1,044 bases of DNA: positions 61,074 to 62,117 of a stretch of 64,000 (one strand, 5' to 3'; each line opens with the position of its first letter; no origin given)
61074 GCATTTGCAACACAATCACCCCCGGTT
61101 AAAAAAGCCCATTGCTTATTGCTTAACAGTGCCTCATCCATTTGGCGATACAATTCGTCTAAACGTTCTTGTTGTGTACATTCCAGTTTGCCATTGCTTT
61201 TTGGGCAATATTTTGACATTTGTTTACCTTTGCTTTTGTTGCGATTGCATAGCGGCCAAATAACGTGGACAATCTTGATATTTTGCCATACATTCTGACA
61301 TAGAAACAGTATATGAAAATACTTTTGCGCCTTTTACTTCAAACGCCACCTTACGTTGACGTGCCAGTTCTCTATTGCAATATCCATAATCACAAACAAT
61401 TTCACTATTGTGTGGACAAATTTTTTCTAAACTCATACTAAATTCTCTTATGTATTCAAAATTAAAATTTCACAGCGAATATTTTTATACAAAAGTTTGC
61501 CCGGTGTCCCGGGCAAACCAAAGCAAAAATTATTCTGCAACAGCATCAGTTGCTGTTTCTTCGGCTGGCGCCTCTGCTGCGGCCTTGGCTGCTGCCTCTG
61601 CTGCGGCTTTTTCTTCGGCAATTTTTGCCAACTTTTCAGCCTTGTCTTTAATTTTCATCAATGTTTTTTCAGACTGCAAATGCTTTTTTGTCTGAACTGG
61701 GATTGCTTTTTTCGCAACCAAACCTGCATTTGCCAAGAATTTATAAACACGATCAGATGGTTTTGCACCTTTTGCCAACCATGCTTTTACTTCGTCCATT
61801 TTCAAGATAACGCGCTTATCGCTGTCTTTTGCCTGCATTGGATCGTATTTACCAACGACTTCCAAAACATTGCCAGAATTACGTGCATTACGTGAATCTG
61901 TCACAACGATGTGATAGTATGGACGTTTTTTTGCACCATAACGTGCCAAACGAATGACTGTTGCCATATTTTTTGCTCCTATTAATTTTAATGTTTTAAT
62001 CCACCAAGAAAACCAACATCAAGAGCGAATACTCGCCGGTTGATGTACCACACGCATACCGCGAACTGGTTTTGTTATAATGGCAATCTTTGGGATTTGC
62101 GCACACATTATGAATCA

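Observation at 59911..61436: Three tandem small cysteine-rich paralogs plus an extra ORF inserted into the rpsP-rimM-trmD-rplS ribosomal operon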

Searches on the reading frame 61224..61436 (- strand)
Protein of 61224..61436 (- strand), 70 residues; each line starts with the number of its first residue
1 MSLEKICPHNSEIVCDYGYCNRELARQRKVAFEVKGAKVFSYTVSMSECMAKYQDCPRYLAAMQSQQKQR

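Call 3: search_protein_families(library=pfam, proteins=[window:61224-61436:-], max_evalue=1)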
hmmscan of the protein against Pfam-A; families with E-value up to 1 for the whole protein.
window:61224-61436:- (70 aa): 1 family
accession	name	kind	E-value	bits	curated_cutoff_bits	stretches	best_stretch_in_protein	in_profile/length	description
PF01846.25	FF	-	0.19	12.2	22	1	40-65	15-39/50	FF domain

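Call 4: search_protein_families(library=ncbifam, proteins=[window:61224-61436:-], max_evalue=1)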
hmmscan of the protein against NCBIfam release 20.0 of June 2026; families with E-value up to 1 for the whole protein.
window:61224-61436:- (70 aa): 1 family
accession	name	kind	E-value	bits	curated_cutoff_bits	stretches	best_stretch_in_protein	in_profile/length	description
NF007825.0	PRK10534.1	equivalog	0.12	11.3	312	1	15-49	146-180/333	low-specificity L-threonine aldolase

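Call 5: search_protein_families(library=phrogs, proteins=[window:61224-61436:-], max_evalue=1)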
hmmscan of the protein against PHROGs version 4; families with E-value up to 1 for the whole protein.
window:61224-61436:- (70 aa): 0 families

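Call 10: list_cluster_members(proteins=[window:61224-61436:-, window:61022-61219:-, window:60687-61019:-, window:59911-60213:-, window:60218-60685:-, window:61530-61967:-, window:59220-59906:-])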
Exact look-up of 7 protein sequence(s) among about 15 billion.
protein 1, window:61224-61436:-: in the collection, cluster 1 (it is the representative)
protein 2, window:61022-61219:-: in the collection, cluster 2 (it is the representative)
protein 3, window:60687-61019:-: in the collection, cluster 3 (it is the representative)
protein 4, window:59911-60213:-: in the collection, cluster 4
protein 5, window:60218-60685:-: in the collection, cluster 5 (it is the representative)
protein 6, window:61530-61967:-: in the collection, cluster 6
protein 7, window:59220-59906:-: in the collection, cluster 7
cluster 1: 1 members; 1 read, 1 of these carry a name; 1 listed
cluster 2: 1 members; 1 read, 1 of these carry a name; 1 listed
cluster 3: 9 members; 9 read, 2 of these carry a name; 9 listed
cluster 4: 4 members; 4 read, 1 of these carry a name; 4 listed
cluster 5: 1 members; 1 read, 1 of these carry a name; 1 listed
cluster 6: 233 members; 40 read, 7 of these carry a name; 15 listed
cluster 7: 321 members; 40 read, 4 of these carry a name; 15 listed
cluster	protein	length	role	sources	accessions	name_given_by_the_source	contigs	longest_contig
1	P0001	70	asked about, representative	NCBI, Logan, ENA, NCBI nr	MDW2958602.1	MAG: hypothetical protein R8M37_02230 [Alphaproteobacteria bacterium] | hypothetical protein [Alphaproteobacteria bacterium]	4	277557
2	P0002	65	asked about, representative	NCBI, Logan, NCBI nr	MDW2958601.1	MAG: hypothetical protein R8M37_02225 [Alphaproteobacteria bacterium] | hypothetical protein [Alphaproteobacteria bacterium]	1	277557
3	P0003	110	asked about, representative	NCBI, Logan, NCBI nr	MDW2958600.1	MAG: hypothetical protein R8M37_02220 [Alphaproteobacteria bacterium] | hypothetical protein [Alphaproteobacteria bacterium]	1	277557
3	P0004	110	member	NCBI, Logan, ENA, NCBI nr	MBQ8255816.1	MAG: hypothetical protein IJY99_02520 [Alphaproteobacteria bacterium] | hypothetical protein [Alphaproteobacteria bacterium]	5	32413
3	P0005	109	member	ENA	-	-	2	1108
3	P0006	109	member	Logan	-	-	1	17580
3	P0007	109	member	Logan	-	-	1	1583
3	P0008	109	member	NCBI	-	-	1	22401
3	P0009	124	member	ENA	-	-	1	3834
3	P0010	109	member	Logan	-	-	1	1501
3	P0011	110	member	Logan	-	-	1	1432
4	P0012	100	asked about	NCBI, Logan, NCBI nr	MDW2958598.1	MAG: hypothetical protein R8M37_02210 [Alphaproteobacteria bacterium] | hypothetical protein [Alphaproteobacteria bacterium]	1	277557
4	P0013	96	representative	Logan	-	-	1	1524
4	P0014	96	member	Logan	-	-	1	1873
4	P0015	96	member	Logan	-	-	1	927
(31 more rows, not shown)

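Call 22: find_homologous_proteins(query=A1, max_evalue=0.001)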
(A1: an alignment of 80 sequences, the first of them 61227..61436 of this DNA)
Query A1 (80 sequences) (70 aa, profile of the alignment): 29 proteins with E <= 0.001 among 296 candidates.
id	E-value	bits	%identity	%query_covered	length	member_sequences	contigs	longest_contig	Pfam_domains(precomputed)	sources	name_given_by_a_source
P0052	4.5e-35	138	-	-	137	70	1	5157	-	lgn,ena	-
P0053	1.7e-33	133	-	-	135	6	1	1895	-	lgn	-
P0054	1.2e-25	107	-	-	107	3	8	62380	-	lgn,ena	-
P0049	1.6e-25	107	-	-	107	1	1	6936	-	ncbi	-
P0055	4.1e-24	103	-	-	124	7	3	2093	-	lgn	-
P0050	1.9e-23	100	-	-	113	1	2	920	-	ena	-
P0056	5.9e-23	99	83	9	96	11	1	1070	-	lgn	-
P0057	9.9e-23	98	-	-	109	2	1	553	-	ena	-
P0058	6.0e-22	96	-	-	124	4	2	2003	-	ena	-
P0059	7.7e-21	92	-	-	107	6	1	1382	-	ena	-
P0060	1.2e-20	91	30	39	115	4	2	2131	-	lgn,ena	-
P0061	5.1e-20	89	-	-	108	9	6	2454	-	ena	-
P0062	5.2e-20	89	-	-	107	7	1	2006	-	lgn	-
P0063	5.3e-20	89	44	23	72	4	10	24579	-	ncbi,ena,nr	ncbi:MAG: hypothetical protein IKW67_03675 [Alphaproteobacteria bacterium]|nr:hypothetical protein [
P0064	2.8e-17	81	23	86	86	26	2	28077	-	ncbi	ncbi:MAG: hypothetical protein ACLRFN_04175 [Alphaproteobacteria bacterium]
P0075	1.6e-6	46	-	-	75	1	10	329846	-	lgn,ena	-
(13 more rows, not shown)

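Call 44: search_solved_structures(query=A1, max_evalue=1)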
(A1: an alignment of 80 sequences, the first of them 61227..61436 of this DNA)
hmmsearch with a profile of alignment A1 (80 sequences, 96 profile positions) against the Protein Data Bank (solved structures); distinct sequences matched with E-value up to 1: 0.

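Call 55: search_protein_families(library=pfam, alignment_id=A1, max_evalue=0.1)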
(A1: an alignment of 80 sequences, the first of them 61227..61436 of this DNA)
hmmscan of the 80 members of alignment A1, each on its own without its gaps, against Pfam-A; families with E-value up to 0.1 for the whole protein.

A. member 1, window:61227-61436:- (70 aa): 0 families

B. families by the number of members that match (of 80 scanned): 10 families
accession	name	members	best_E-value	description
PF25404.1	PH_29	1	0.027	PH-like domain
PF02006.22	PPS_PS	1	0.027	Phosphopantothenate/pantothenate synthetase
PF06477.18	DUF1091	1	0.038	Protein of unknown function (DUF1091)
PF04800.17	NDUS4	1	0.042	NADH dehydrogenase ubiquinone Fe-S protein 4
PF01136.24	Peptidase_U32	1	0.046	Peptidase family U32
PF22955.1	EGF2_RECK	1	0.056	RECK-like, EGF-like 1 domain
PF13926.11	DUF4211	1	0.06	Domain of unknown function (DUF4211)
PF02810.21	SEC-C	1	0.067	SEC-C motif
PF22185.1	AF_0924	1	0.068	Uncharacterized protein AF_0924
PF12122.13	Rhomboid_N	1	0.071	Cytoplasmic N-terminal domain of rhomboid serine protease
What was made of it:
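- On CHCH twin-Cx9C proteins: There is no Pfam CHCH hit (call 55).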

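Call 57: find_encoding_contigs(protein=P0075, flank=3000, max_places=4)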
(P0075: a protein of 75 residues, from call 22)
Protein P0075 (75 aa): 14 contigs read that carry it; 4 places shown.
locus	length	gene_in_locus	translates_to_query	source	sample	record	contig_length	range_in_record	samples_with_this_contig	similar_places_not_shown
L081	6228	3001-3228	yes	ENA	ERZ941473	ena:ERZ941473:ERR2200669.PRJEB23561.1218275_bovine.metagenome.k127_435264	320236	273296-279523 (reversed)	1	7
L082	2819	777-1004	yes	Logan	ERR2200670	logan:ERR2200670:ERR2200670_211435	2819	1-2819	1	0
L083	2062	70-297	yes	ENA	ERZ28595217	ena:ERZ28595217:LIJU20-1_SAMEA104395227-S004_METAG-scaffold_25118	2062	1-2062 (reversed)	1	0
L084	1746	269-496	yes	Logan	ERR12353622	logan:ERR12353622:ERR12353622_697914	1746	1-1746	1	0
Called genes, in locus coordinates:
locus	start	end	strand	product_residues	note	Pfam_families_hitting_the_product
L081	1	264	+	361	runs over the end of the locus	-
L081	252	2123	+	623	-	-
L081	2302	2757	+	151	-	PF00886:Ribosomal_S16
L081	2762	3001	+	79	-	-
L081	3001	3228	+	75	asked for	-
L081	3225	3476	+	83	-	-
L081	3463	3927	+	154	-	PF01782:RimM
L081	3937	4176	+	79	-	-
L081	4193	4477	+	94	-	-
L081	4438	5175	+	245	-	PF01746:tRNA_m1G_MT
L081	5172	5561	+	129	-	PF01245:Ribosomal_L19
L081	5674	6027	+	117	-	PF09923:DUF2155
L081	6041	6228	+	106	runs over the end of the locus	-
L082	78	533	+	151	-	PF00886:Ribosomal_S16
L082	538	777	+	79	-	-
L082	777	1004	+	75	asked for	-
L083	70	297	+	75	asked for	-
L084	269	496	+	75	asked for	-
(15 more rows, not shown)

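Call 58: find_encoding_contigs(protein=P0064, flank=3000, max_places=3)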
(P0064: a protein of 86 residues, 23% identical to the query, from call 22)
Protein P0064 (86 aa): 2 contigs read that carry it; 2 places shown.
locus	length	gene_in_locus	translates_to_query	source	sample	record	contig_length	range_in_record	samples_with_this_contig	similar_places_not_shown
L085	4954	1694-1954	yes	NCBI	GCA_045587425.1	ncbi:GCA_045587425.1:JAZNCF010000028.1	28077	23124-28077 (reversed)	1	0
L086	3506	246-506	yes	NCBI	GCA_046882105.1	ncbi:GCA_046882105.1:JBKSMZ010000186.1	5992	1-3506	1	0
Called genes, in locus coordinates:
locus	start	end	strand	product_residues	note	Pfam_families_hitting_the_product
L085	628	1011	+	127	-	-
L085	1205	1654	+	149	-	PF00886:Ribosomal_S16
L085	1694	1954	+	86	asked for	-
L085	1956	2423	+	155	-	PF01782:RimM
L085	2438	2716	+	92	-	-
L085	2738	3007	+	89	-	-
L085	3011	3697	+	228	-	PF01746:tRNA_m1G_MT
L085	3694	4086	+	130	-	PF01245:Ribosomal_L19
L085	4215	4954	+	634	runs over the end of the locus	PF00012:HSP70, PF06723:MreB_Mbl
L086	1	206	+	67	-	?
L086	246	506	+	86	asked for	-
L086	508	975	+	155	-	PF01782:RimM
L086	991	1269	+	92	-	-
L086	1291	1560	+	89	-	-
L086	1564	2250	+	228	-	PF01746:tRNA_m1G_MT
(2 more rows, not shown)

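Call 60: search_protein_families(library=padloc, proteins=[window:61227-61436:-], max_evalue=1)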
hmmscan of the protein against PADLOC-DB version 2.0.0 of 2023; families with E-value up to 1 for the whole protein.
window:61227-61436:- (70 aa): 0 families

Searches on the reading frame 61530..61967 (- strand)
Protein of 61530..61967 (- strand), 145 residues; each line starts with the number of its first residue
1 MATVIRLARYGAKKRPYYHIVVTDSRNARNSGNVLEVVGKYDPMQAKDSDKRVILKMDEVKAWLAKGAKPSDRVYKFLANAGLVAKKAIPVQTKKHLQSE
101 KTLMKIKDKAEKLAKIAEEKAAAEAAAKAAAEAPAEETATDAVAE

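Call 3: search_protein_families(library=pfam, proteins=[window:61530-61967:-], max_evalue=1)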
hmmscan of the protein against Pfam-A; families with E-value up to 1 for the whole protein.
window:61530-61967:- (145 aa): 1 family
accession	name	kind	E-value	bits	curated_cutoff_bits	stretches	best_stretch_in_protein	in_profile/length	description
PF00886.24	Ribosomal_S16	-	1.9e-22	79.4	27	1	9-71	1-62/62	Ribosomal protein S16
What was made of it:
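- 61530..61967 (-): rpsP (ribosomal protein bS16, 145 aa, with an Ala/Glu/Lys-rich C-terminal extension). Pfam Ribosomal_S16, E=1.9e-22 (call 3).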
